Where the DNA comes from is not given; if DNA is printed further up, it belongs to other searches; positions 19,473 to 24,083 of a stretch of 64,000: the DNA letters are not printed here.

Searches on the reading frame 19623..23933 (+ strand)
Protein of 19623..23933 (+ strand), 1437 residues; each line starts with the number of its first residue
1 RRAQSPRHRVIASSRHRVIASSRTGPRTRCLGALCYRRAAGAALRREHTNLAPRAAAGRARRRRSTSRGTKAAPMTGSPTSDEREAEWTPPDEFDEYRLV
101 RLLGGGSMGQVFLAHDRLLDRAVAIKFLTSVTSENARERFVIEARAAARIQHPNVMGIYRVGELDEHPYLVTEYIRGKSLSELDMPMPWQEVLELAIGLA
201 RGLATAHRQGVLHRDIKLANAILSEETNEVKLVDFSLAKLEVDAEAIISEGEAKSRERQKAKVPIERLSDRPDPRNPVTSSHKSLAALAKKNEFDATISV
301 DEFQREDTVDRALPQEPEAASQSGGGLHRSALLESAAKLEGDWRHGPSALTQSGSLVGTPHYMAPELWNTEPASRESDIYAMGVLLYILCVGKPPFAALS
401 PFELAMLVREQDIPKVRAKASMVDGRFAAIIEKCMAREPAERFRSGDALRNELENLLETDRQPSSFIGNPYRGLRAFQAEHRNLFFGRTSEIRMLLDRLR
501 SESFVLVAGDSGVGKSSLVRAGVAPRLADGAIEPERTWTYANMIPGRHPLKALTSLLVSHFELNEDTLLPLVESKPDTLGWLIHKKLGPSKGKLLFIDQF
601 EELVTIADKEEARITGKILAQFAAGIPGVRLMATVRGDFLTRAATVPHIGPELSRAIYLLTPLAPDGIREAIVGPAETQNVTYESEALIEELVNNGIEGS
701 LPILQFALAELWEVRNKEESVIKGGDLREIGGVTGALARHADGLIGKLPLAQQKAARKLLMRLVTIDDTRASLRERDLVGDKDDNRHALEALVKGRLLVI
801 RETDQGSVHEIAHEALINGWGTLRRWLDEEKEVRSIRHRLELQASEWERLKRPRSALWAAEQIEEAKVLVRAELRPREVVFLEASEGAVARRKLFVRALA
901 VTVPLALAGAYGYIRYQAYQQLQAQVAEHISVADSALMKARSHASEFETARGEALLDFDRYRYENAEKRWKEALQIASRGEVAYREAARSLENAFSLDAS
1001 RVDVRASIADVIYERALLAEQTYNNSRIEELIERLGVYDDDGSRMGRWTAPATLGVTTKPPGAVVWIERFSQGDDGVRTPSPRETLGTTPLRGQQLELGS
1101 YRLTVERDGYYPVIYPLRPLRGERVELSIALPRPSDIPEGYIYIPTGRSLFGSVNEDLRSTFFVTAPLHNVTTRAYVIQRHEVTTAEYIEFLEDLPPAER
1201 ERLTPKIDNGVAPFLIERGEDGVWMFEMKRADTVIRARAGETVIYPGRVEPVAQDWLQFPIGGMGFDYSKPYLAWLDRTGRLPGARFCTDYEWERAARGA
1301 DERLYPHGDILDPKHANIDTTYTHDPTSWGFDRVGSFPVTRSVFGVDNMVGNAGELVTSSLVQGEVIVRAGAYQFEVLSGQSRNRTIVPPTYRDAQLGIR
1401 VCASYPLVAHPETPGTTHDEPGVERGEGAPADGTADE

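Call 9: search_protein_families(library=pfam, proteins=[window:19623-23933:+], max_evalue=0.001)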
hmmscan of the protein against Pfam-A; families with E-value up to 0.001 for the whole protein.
window:19623-23933:+ (1437 aa): 7 families
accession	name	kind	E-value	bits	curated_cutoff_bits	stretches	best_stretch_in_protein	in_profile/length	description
PF20703.3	nSTAND1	-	1.7e-98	331.2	27.1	1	470-854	1-378/379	Novel STAND NTPase 1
PF00069.31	Pkinase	-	5.6e-40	137.8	31.7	2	97-240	1-147/263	Protein kinase domain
PF07714.23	PK_Tyr_Ser-Thr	-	5.4e-29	101.7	23.1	2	99-253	3-164/258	Protein tyrosine and serine/threonine kinase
PF03781.23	FGE-sulfatase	-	1.5e-16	61.3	23.3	1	1141-1385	5-224/255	Sulfatase-modifying factor enzyme 1-like domain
PF13191.12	AAA_16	-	2.6e-07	31.7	32.6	1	485-524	2-46/167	AAA ATPase domain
PF08308.17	PEGA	-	6.3e-05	23.2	20.8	0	1085-1132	21-68/71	PEGA domain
PF05729.18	NACHT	-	0.00035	20.9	26.7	1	504-666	2-154/167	NACHT domain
